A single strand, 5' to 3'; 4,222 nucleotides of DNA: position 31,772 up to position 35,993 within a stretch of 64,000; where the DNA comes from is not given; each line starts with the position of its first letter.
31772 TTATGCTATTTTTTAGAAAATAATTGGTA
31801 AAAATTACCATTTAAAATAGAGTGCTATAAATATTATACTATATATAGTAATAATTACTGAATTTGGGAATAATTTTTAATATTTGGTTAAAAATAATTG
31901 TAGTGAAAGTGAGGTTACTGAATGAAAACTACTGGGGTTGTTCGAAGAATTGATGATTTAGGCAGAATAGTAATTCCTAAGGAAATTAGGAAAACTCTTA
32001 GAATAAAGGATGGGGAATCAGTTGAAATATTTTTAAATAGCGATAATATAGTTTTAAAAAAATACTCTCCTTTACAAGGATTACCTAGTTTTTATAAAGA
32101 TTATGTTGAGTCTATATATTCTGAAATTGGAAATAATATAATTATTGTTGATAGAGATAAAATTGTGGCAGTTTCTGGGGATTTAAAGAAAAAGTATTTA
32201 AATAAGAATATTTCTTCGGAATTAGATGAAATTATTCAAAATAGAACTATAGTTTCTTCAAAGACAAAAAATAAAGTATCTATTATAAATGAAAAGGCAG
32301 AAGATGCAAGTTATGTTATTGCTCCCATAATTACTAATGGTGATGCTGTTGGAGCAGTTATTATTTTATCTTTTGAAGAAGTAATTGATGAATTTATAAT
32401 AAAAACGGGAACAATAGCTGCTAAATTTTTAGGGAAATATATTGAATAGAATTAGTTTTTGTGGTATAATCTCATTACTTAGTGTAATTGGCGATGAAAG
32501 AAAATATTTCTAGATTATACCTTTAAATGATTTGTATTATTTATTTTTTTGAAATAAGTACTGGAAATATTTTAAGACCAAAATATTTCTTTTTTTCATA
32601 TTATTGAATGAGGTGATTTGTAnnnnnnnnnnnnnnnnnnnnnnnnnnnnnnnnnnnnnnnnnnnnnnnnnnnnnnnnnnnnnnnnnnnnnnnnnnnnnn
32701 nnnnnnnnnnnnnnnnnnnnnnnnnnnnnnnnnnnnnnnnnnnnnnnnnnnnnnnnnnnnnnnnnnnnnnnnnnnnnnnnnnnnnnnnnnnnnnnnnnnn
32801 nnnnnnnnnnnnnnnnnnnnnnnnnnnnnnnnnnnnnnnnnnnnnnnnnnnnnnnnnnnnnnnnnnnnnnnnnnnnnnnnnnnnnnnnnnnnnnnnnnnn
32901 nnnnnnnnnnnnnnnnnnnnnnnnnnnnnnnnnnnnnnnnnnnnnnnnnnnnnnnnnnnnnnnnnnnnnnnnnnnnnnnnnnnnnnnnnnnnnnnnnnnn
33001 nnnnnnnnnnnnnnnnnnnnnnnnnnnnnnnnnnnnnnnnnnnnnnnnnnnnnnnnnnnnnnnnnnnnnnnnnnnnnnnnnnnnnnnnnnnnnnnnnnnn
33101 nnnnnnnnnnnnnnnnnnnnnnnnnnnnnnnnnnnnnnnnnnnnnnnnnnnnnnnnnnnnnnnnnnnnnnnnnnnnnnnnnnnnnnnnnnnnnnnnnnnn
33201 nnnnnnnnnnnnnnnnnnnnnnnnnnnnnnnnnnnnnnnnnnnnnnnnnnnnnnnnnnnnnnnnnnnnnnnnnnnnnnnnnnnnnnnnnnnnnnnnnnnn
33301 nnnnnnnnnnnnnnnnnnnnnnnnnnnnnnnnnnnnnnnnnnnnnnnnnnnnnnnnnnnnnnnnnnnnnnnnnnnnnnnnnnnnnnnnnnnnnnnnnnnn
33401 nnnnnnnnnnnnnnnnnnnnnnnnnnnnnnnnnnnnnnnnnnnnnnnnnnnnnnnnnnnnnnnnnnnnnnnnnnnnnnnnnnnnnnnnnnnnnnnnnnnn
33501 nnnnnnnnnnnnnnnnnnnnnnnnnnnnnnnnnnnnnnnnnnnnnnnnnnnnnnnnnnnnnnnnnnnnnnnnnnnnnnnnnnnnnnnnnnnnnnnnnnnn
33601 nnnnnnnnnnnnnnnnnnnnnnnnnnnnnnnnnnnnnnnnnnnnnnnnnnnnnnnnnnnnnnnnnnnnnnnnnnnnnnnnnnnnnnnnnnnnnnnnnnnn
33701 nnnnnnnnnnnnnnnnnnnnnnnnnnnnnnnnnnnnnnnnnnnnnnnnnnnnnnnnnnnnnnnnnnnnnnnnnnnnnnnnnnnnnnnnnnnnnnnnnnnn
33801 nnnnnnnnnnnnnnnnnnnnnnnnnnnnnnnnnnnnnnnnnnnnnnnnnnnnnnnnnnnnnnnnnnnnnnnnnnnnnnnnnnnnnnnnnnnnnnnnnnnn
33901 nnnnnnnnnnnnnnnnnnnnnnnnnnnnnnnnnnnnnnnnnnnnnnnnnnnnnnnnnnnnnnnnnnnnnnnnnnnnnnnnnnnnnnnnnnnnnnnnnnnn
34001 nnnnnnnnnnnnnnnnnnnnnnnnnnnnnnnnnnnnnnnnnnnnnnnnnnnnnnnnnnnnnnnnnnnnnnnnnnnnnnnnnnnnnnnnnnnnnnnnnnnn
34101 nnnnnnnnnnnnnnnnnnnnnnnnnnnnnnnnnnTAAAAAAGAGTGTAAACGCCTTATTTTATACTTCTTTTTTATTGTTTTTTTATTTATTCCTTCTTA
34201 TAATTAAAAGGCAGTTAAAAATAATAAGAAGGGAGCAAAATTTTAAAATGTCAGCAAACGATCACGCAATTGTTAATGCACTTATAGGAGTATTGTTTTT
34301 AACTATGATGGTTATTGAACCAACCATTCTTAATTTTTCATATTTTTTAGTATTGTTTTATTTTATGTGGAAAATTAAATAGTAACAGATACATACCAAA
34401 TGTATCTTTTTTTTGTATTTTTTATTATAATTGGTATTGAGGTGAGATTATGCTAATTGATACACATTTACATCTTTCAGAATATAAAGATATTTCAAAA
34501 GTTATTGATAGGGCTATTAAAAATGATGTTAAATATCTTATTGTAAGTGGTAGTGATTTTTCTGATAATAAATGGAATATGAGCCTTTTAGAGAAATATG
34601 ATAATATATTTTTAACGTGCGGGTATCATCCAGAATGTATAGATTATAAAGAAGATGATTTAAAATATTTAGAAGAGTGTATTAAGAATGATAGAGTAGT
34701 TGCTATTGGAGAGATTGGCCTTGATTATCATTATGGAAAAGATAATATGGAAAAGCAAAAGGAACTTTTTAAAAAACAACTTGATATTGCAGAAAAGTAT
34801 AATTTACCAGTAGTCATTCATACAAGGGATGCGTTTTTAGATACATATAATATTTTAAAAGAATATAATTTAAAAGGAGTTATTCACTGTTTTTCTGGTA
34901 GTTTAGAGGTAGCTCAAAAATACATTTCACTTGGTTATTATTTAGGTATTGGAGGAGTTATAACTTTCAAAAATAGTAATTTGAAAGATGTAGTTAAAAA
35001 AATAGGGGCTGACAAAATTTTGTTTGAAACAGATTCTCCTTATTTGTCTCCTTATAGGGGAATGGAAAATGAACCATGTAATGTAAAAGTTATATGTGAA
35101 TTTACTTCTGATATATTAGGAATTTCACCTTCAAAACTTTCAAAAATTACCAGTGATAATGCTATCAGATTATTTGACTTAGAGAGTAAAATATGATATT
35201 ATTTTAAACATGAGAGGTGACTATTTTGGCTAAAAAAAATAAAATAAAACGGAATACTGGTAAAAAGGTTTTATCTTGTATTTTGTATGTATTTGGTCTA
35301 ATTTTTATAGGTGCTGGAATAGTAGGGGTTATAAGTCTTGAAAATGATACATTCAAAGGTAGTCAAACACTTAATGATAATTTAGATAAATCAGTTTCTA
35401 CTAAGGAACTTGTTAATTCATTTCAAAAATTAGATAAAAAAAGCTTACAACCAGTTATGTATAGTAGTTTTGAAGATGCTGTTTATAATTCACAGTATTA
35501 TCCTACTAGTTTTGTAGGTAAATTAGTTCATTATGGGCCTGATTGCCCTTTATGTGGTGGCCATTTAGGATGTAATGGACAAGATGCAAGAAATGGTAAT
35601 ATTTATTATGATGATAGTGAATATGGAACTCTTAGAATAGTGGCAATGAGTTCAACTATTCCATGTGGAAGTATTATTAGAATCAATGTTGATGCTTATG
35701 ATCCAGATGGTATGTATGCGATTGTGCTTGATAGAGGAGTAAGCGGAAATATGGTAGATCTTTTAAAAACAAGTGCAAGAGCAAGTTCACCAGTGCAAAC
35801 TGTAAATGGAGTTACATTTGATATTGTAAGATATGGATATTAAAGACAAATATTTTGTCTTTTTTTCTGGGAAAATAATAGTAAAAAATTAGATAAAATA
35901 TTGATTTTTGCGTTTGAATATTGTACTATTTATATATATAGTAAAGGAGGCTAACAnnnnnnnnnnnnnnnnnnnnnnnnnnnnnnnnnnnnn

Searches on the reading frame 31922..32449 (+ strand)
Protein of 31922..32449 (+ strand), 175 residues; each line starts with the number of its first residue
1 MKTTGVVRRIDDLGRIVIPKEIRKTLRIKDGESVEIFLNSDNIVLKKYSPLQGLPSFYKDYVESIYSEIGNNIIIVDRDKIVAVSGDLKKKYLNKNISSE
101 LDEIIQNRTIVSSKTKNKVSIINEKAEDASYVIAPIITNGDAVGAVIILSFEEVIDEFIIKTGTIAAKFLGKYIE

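Call 86: search_protein_families(library=pfam, proteins=[window:31922-32449:+], max_evalue=0.001)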
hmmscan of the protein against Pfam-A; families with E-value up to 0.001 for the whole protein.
window:31922-32449:+ (175 aa): 2 families
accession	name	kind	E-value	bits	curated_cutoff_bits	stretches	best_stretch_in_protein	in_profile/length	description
PF15714.11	SpoVT_C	-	4.3e-33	114.5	27.5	1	54-175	2-128/128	Stage V sporulation protein T C-terminal, transcription factor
PF04014.23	MazE_antitoxin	-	7.4e-12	45.5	24.7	1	7-50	1-45/48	Antidote-toxin recognition MazE, bacterial antitoxin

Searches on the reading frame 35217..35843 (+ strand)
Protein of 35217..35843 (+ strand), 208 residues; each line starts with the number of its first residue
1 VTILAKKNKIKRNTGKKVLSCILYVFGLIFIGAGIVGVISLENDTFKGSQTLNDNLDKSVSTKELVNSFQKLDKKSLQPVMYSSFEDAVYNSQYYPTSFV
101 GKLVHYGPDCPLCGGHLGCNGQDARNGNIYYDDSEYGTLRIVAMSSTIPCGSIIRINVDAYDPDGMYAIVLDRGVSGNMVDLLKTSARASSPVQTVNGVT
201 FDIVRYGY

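Call 3: search_protein_families(library=pfam, proteins=[window:35217-35843:+], max_evalue=1)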
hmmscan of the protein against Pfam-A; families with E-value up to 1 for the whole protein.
window:35217-35843:+ (208 aa): 1 family
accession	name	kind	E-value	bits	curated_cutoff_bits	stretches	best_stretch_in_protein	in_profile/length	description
PF20353.3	DUF6648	-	0.012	15.9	27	1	60-142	28-111/182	Family of unknown function (DUF6648)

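Call 4: search_protein_families(library=ncbifam, proteins=[window:35217-35843:+], max_evalue=1)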
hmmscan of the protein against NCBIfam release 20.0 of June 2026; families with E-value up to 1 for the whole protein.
window:35217-35843:+ (208 aa): 0 families
